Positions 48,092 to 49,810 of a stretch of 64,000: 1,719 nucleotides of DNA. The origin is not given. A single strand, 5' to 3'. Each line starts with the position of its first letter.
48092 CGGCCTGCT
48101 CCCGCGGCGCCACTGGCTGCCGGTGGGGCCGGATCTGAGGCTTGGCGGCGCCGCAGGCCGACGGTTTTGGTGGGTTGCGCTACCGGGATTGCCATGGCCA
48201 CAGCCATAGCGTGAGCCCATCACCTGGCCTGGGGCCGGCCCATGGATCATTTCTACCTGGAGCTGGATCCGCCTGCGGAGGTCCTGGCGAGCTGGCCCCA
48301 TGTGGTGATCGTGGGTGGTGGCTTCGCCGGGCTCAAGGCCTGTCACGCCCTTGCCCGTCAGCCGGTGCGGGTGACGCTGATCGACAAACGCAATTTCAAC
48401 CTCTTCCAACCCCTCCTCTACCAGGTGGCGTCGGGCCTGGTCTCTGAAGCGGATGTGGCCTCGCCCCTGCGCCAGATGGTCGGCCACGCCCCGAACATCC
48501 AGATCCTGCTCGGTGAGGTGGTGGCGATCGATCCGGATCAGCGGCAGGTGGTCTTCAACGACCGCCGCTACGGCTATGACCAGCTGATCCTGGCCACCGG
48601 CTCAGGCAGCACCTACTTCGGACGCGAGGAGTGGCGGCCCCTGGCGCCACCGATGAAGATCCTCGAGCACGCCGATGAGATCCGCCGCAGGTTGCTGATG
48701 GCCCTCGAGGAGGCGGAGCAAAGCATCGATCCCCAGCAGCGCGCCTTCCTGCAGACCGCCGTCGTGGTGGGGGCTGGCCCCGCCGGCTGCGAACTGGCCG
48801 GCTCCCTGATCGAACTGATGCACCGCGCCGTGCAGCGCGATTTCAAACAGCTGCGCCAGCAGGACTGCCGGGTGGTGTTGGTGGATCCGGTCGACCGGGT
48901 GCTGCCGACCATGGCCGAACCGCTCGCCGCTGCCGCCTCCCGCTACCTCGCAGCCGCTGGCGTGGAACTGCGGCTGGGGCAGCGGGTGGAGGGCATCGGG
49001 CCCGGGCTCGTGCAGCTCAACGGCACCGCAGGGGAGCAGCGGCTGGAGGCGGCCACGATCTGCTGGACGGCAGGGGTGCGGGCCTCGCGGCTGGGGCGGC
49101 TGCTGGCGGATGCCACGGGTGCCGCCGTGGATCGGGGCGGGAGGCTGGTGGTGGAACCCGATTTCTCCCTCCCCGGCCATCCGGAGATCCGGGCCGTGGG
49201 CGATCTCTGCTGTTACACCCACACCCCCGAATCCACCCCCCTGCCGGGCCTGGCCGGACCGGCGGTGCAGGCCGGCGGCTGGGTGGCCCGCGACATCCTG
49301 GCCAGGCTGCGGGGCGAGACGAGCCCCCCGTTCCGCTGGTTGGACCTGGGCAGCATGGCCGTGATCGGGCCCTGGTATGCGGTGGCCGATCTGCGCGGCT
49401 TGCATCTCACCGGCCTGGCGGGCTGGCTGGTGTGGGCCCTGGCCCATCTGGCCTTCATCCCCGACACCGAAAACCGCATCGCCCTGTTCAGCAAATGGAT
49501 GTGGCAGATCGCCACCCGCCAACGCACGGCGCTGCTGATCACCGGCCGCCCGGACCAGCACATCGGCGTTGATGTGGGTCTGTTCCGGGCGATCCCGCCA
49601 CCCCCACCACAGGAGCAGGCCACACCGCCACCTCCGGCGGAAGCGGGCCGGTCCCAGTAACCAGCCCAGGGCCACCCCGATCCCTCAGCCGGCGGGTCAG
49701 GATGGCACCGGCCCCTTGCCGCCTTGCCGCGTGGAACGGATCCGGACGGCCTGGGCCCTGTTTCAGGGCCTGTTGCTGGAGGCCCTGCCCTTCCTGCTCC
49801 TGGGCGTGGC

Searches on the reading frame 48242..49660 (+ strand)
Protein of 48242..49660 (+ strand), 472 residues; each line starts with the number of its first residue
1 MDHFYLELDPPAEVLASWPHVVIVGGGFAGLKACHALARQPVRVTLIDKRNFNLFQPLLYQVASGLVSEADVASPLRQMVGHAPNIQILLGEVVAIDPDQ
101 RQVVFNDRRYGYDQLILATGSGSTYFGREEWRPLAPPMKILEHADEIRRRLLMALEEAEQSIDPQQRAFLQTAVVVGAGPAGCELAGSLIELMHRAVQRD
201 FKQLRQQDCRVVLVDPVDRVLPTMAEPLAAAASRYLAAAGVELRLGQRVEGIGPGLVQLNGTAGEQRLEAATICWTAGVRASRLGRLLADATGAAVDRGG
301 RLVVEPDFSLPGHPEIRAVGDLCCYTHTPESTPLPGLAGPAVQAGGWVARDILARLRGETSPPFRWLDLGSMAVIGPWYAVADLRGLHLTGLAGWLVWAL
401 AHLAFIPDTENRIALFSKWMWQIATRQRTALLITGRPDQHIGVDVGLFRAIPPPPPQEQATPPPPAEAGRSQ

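Call 5: search_protein_families(library=ncbifam, proteins=[window:48242-49660:+])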
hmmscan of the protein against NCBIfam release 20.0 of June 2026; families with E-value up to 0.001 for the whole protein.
window:48242-49660:+ (472 aa): 34 families (the best 25 are shown)
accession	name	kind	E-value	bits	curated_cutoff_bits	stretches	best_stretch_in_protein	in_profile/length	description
TIGR03169.1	Nterm_to_SelD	hypoth_equivalog_domain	2.2e-23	83.2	310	1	21-391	2-347/365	pyridine nucleotide-disulfide oxidoreductase family protein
NF003437.0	PRK04965.1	equivalog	2.7e-14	53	392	1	20-322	4-274/378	NADH:flavorubredoxin reductase NorW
TIGR04369.1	fusion_not_SelD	hypoth_equivalog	1.1e-11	43.7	700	1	39-359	22-283/701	oxidoreductase/SelD-related fusion protein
NF042949.2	3PPDioc_HcaD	equivalog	4.2e-11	42.2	450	1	20-332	3-285/386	3-phenylpropionate/cinnamic acid dioxygenase ferredoxin--NAD(+) reductase subunit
NF049943.1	SQR_III_seleno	exception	1.8e-10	40.3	525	1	20-121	2-106/406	type III sulfide quinone reductase, selenoprotein subtype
TIGR02374.1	nitri_red_nirB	equivalog_domain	1.1e-08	34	578.35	1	22-326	2-281/794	nitrite reductase large subunit NirB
NF003585.0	PRK05249.1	equivalog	2.6e-08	32.9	465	1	171-325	177-315/464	Si-specific NAD(P)(+) transhydrogenase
NF041682.1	ant_diox_AndAa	equivalog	2.9e-08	32.8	650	0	14-57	141-184/406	anthranilate 1,2-dioxygenase system ferredoxin--NAD(+) reductase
TIGR01350.1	lipoamide_DH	equivalog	2e-07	30.1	408.8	1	100-323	118-309/461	dihydrolipoyl dehydrogenase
TIGR02032.1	GG-red-SF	subfamily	2.4e-07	30.7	158.8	0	21-53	3-35/297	geranylgeranyl reductase family protein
NF004991.0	PRK06370.1-3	subfamily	3.3e-07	29.2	620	1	172-324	204-343/509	FAD-containing oxidoreductase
NF046103.1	NOXase_Strep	equivalog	4.3e-07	29.3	600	1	92-253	77-216/442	H2O-forming NADH oxidase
TIGR03197.1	MnmC_Cterm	equivalog_domain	7.7e-07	28.5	174.2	0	20-50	1-31/400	FAD-dependent 5-carboxymethylaminomethyl-2-thiouridine(34) oxidoreductase MnmC1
TIGR02053.1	MerA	equivalog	1.1e-06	28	454.45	1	171-324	168-309/465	mercury(II) reductase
NF007286.0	PRK09754.1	equivalog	4.8e-06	25.6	447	1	21-324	6-278/400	phenylpropionate dioxygenase ferredoxin reductase subunit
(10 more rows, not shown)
